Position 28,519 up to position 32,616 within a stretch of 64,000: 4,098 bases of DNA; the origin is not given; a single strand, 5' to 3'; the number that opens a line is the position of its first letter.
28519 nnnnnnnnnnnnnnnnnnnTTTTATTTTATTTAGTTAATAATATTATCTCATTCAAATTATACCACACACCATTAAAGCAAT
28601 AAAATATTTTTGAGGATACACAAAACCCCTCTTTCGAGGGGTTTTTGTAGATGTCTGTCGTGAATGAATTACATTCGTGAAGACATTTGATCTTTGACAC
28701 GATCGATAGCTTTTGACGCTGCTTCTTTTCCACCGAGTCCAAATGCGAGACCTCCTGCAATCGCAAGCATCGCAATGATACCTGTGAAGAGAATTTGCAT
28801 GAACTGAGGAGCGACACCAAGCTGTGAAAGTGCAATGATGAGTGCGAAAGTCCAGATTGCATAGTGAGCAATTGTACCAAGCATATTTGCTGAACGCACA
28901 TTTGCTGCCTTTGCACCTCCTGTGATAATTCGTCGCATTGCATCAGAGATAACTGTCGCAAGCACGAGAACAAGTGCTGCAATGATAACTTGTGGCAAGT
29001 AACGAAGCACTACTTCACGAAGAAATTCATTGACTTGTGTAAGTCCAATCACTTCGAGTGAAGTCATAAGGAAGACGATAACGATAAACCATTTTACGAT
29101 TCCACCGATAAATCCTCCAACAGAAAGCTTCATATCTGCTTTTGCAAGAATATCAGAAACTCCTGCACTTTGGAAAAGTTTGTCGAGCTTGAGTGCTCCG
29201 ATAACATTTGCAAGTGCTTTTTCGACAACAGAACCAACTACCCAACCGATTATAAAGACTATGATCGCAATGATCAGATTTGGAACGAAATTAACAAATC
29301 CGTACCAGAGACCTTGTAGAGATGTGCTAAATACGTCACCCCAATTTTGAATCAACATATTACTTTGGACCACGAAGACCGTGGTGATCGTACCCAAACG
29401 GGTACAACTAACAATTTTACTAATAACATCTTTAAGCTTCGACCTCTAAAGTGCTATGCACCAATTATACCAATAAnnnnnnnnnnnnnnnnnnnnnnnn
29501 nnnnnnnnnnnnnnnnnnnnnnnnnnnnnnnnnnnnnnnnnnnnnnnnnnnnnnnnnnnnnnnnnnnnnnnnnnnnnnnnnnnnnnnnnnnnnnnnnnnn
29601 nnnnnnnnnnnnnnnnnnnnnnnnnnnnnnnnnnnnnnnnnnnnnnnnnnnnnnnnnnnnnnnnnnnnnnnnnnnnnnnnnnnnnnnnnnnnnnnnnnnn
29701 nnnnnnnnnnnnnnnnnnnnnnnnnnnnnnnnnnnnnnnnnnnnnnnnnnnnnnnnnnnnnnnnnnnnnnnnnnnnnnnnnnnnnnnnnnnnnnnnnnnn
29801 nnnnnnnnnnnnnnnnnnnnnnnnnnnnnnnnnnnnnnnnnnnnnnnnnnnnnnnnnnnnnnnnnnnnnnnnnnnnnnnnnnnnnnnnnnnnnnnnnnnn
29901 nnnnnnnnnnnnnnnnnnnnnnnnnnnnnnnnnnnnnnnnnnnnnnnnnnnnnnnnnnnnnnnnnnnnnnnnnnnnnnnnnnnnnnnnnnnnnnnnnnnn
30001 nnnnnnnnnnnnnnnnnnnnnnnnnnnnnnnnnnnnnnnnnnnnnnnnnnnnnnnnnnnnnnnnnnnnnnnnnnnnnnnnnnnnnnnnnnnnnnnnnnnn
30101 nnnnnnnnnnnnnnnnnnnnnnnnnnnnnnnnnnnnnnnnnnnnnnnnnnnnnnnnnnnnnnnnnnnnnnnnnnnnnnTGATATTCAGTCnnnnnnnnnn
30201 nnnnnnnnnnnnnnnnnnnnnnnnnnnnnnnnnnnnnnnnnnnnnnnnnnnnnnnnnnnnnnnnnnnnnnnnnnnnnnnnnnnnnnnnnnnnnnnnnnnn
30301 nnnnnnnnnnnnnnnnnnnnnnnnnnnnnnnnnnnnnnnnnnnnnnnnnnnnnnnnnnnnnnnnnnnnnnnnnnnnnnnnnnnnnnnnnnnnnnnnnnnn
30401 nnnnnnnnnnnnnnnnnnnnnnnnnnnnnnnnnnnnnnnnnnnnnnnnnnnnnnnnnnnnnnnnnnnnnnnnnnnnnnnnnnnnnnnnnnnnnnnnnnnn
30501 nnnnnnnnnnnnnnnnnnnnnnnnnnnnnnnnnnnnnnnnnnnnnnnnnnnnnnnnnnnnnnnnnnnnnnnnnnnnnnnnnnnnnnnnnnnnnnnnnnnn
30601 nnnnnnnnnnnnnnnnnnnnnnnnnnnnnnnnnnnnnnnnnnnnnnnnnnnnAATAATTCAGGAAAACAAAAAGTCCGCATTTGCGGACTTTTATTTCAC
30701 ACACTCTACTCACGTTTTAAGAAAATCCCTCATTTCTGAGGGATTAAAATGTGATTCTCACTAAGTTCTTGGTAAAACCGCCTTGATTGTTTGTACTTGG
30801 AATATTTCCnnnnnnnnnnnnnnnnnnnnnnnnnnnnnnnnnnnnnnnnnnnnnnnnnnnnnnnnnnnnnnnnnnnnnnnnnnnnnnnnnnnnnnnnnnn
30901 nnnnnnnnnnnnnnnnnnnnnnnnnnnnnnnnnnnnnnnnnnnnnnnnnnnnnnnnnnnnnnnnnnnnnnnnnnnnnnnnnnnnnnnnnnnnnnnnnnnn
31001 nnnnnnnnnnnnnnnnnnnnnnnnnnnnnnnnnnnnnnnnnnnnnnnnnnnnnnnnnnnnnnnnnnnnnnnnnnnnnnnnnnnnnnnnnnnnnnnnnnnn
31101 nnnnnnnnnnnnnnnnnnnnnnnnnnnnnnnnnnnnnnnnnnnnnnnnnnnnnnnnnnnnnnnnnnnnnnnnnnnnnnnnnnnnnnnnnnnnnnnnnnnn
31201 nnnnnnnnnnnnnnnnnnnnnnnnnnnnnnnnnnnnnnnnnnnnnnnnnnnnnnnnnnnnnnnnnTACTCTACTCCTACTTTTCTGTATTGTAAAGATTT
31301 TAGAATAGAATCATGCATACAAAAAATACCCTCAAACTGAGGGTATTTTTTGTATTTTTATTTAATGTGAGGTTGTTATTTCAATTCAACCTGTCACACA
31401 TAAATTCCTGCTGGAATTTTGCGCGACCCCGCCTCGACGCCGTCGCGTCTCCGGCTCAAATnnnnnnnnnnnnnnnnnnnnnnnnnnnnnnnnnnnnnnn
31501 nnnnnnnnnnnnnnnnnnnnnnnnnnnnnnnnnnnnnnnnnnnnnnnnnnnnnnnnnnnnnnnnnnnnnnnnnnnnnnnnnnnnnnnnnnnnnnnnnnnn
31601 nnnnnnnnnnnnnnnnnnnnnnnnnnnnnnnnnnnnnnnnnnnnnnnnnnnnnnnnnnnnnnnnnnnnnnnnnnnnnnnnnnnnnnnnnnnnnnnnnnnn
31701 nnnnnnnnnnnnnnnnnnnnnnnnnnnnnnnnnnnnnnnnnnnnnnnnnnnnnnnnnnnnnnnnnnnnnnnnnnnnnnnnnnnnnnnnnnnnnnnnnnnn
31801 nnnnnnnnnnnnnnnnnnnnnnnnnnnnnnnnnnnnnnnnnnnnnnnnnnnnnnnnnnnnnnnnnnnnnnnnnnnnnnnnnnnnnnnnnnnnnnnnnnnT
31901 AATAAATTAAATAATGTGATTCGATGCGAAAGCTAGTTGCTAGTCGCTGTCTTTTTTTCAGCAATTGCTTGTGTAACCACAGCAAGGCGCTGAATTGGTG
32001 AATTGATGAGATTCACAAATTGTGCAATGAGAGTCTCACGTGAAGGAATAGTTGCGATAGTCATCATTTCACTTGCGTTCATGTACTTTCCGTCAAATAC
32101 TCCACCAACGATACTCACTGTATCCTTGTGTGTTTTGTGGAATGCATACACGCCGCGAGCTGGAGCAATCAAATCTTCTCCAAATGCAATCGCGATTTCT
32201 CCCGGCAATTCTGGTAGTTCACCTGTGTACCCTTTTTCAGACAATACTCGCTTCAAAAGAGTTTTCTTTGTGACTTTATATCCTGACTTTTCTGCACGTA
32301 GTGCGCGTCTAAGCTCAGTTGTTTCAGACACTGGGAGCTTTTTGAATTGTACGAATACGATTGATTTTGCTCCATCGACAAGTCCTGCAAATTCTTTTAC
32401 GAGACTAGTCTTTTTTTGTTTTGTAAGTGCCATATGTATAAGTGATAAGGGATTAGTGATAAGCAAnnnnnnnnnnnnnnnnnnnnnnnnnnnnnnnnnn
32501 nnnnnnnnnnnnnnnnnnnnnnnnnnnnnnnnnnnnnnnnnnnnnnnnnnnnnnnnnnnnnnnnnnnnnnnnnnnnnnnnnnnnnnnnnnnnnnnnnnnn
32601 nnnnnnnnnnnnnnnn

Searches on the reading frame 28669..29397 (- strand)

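Call 81: search_protein_families(library=pfam, proteins=[window:28669-29397:-], max_evalue=0.001)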
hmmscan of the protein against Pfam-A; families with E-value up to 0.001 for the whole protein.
window:28669-29397:- (242 aa): 1 family
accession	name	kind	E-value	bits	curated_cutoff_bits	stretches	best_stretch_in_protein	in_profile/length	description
PF05552.17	MS_channel_1st_1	-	3.7e-14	52.8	22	2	26-73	2-49/50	Mechanosensitive ion channel, conserved TM helix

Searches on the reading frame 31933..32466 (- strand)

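Call 81: search_protein_families(library=pfam, proteins=[window:31933-32466:-], max_evalue=0.001)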
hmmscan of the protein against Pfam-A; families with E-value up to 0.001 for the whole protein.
window:31933-32466:- (177 aa): 1 family
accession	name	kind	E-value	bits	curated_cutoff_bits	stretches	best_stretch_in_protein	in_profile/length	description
PF00466.25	Ribosomal_L10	-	9.6e-19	67.8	22.8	1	15-110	2-99/100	Ribosomal protein L10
